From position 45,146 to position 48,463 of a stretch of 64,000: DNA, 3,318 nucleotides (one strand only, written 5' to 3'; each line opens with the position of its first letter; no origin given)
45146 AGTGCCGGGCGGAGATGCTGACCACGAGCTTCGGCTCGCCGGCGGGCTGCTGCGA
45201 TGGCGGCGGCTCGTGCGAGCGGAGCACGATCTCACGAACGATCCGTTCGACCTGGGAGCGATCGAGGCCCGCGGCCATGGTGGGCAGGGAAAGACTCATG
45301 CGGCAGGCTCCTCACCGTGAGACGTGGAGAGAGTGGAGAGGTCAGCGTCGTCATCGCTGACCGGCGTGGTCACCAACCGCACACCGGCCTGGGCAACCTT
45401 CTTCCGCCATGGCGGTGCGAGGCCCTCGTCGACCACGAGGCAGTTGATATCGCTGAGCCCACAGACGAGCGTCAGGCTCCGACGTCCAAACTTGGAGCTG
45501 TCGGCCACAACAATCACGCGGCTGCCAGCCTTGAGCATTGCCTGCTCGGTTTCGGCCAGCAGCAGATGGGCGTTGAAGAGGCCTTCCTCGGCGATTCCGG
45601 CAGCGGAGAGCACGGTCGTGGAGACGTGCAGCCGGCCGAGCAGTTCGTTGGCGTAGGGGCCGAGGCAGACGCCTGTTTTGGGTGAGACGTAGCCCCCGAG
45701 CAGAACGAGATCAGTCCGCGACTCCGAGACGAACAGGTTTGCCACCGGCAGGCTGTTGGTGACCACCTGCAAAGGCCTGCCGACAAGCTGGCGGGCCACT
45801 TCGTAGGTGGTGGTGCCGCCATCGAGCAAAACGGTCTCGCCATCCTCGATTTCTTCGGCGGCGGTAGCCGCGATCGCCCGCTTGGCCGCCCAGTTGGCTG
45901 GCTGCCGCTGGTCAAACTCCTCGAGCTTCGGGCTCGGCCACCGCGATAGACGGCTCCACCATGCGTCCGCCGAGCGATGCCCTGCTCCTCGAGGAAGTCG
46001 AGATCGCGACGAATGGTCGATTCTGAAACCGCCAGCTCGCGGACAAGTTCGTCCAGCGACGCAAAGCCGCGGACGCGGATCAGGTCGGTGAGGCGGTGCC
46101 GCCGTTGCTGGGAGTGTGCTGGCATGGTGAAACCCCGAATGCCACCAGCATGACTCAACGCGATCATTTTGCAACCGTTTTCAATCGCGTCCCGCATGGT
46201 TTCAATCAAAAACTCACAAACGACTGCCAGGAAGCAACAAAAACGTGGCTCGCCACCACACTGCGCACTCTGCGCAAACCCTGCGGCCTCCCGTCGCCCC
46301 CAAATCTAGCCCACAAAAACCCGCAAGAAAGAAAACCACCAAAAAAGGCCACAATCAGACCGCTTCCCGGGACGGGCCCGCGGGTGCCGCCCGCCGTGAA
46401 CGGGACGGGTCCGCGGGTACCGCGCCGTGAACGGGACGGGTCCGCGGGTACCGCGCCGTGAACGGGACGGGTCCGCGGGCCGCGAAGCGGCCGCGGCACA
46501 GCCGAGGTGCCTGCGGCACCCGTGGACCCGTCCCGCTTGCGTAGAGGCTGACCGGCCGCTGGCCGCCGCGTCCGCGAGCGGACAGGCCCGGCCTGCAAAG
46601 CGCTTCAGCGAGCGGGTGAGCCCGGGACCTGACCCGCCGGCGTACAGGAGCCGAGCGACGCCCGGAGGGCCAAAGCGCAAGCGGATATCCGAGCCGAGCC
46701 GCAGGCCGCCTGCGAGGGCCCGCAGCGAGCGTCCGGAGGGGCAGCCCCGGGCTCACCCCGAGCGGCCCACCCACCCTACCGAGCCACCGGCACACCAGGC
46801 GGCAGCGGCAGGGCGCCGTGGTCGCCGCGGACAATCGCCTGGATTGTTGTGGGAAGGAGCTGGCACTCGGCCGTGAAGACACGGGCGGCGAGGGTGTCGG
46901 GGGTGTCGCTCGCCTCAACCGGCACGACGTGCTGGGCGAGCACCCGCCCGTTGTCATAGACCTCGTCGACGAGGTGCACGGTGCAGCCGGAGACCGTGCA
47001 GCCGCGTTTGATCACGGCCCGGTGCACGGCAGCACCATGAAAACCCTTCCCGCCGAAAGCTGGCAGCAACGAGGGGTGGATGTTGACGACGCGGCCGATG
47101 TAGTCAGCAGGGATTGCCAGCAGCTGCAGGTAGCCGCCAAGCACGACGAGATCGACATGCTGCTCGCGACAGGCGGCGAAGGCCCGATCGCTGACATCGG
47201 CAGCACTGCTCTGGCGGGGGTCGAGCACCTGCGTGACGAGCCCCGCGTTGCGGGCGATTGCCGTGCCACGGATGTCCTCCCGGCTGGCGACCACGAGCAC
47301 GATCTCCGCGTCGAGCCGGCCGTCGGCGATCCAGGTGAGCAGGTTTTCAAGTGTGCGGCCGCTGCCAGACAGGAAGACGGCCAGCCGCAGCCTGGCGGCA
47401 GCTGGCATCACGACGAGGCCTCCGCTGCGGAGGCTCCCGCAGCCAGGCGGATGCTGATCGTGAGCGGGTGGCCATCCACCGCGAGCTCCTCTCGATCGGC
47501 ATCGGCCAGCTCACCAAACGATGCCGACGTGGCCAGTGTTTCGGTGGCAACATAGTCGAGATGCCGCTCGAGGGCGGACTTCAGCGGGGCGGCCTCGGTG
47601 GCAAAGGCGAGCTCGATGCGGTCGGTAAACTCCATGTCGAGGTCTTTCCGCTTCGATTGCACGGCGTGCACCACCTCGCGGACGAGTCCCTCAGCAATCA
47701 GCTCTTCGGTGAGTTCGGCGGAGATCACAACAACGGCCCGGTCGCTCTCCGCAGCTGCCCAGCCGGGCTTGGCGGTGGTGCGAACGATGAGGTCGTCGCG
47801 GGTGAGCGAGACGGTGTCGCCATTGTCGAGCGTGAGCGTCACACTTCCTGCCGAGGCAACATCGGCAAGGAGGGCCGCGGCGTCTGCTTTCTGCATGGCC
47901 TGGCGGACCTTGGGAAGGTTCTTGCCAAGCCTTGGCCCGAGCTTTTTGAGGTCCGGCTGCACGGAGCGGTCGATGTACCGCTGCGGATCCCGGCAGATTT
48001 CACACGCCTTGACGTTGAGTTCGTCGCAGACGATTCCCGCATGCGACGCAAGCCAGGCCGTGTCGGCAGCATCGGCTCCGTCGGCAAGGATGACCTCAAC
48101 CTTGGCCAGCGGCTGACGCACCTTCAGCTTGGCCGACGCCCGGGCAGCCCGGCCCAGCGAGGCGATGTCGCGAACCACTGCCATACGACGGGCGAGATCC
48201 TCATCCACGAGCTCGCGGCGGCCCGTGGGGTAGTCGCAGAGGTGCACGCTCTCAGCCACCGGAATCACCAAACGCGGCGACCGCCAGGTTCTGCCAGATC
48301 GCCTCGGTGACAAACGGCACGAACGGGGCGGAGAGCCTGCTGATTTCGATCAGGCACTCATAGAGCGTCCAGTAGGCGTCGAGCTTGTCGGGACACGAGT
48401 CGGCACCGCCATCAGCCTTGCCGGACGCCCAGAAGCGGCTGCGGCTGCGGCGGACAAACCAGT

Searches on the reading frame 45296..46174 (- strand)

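Call 9: search_protein_families(library=pfam, proteins=[window:45296-46174:-])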
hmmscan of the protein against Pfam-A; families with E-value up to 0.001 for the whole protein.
window:45296-46174:- (292 aa): 1 family
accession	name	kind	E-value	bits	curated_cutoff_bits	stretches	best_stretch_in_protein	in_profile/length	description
PF00455.28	DeoRC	-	5.3e-45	153.7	31.8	1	95-250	3-160/160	DeoR C terminal sensor domain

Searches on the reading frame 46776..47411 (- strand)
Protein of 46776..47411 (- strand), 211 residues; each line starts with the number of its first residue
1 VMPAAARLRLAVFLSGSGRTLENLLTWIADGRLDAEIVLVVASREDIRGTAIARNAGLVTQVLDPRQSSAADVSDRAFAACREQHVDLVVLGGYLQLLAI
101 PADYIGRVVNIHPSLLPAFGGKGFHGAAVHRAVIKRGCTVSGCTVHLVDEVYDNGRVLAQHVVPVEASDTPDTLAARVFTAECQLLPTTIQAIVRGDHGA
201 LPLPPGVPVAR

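Call 9: search_protein_families(library=pfam, proteins=[window:46776-47411:-])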
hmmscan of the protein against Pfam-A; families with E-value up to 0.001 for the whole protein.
window:46776-47411:- (211 aa): 1 family
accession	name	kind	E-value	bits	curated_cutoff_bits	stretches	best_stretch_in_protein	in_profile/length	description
PF00551.24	Formyl_trans_N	-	2.3e-37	129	26.1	1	9-190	2-181/181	Formyl transferase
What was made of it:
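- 46776..47411 (-): purN; stop codon at 46776-46778. Pfam Formyl_trans_N (call 9).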

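Call 12: find_encoding_contigs(protein=window:46776-47411:-, flank=10000, max_places=6)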
Protein window:46776-47411:- (211 aa): no gene with exactly this product is on record in the collection.
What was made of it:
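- Tried and rejected: Exact-protein look-up of purN: used to try to locate the source contig; not on record (call 12).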

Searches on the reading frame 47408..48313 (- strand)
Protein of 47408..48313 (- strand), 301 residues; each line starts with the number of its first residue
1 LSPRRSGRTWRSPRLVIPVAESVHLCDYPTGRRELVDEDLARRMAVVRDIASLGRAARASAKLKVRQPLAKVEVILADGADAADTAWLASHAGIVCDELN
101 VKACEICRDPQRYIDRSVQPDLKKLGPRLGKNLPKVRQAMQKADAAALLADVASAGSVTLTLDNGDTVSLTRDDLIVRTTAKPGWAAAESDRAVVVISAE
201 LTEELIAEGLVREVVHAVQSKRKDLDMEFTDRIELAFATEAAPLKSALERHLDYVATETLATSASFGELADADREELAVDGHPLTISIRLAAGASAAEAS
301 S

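Call 9: search_protein_families(library=pfam, proteins=[window:47408-48313:-])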
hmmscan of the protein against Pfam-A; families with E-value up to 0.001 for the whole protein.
window:47408-48313:- (301 aa): 2 families
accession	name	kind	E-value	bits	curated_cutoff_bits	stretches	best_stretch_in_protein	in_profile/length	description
PF19302.4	DUF5915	-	2.2e-44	151.8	27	1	94-289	3-193/195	Domain of unknown function (DUF5915)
PF08264.19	Anticodon_1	-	0.00086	19.6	25.1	0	20-72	96-146/148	Anticodon-binding domain of tRNA ligase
